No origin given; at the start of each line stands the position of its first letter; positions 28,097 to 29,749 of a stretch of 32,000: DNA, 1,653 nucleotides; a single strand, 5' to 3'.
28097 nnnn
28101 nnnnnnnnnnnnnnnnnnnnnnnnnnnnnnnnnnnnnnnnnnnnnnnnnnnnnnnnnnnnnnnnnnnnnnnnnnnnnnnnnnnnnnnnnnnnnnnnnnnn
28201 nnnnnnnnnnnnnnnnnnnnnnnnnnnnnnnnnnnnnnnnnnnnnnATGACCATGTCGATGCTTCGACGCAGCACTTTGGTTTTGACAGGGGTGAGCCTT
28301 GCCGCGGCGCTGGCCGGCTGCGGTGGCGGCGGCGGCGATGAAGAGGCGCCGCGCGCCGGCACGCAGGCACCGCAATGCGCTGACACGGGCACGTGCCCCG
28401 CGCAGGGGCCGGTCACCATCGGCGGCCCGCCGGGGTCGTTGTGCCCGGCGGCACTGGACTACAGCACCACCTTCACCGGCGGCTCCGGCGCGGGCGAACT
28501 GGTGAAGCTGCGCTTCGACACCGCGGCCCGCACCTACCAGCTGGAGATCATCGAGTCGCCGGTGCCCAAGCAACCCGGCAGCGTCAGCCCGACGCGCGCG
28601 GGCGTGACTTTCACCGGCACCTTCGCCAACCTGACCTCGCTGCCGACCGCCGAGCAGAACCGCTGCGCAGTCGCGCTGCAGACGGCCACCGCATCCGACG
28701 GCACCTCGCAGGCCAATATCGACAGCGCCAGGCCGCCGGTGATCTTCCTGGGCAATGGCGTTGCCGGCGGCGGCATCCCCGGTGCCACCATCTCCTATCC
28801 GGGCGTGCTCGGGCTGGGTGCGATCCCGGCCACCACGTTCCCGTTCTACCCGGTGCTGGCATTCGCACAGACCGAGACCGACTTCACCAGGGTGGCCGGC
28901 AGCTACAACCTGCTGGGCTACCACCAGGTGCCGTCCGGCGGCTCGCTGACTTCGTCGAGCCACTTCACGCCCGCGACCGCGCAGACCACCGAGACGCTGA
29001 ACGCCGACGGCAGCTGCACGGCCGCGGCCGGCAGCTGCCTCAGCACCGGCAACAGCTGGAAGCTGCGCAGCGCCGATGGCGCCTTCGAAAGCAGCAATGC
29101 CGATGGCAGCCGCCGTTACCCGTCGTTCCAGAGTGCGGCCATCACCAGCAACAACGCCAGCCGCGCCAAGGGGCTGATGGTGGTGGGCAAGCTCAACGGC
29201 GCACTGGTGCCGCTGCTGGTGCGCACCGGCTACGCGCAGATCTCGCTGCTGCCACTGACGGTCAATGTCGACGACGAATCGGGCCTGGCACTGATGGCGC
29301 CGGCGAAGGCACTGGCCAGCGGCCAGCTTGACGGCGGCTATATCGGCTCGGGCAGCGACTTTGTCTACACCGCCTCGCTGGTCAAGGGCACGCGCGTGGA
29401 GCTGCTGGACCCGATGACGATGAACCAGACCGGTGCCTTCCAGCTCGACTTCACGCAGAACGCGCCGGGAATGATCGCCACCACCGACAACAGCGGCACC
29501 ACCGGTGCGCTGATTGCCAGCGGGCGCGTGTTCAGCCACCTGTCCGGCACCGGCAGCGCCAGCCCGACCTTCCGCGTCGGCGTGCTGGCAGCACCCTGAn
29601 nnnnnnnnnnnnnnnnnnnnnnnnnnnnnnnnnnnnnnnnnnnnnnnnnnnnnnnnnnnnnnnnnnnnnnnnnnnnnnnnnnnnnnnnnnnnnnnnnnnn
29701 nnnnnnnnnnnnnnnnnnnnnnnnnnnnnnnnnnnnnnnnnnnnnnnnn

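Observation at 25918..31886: TetR + DUF1571-like secreted protein + two paralogous lipoproteins + OmpW-family porin: an uncharacterised envelope module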

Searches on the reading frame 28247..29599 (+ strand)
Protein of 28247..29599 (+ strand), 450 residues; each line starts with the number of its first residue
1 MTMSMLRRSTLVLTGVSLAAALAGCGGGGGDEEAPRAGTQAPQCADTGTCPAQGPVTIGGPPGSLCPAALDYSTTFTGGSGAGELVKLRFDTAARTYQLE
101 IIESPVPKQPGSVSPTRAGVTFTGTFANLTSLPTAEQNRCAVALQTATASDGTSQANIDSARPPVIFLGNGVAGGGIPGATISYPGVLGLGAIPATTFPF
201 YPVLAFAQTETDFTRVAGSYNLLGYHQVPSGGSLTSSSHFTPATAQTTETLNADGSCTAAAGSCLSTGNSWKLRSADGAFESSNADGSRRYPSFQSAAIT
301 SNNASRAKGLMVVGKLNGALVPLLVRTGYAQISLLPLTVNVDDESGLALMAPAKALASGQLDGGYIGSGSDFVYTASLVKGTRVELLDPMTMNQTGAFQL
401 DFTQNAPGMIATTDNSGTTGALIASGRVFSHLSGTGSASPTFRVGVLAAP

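Call 3: search_protein_families(library=pfam, proteins=[window:28247-29599:+], max_evalue=0.01)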
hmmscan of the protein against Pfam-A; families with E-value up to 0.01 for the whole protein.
window:28247-29599:+ (450 aa): 1 family
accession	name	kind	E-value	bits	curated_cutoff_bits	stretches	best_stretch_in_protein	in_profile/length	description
PF11170.13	DUF2957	-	2.2e-144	481.2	25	1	96-446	1-344/344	Protein of unknown function (DUF2957)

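Call 4: search_protein_families(library=ncbifam, proteins=[window:28247-29599:+], max_evalue=0.01)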
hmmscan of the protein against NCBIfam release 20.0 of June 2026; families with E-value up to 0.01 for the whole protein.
window:28247-29599:+ (450 aa): 0 families
